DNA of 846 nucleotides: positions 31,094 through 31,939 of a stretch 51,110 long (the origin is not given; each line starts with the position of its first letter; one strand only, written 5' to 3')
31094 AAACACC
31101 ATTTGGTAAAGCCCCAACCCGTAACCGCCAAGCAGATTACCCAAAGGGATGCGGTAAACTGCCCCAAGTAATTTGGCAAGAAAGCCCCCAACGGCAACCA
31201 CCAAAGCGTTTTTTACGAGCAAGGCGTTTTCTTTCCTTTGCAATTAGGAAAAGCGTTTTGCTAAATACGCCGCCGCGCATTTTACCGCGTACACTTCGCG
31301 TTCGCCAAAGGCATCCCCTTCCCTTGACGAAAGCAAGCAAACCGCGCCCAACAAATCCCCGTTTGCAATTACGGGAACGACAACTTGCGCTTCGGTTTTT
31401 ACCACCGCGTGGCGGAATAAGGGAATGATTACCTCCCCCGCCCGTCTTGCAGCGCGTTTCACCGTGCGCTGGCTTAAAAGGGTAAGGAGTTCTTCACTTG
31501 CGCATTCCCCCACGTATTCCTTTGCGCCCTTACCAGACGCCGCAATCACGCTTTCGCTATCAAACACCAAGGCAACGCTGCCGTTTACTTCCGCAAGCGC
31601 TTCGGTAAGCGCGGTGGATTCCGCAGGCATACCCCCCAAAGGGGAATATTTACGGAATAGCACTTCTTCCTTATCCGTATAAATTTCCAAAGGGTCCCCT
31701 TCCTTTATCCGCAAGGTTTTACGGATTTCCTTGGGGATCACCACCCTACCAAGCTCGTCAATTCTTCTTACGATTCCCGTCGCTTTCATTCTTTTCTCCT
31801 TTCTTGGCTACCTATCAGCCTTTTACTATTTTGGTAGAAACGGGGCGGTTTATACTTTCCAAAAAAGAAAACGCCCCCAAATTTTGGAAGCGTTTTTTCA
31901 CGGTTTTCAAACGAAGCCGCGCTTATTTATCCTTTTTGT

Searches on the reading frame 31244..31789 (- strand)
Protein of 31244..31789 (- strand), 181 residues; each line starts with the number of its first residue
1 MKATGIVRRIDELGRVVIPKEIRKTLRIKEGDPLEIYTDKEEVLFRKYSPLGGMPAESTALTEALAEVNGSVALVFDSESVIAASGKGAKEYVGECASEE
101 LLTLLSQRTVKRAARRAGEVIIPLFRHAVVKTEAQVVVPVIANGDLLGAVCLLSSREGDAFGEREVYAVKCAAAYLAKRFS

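Call 74: find_encoding_contigs(protein=window:31244-31789:-, flank=6000, max_places=8)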
Protein window:31244-31789:- (181 aa): no gene with exactly this product is on record in the collection.
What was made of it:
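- Tried and rejected: An exact-sequence look-up of the window's SpoVT: not on record (call 74).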
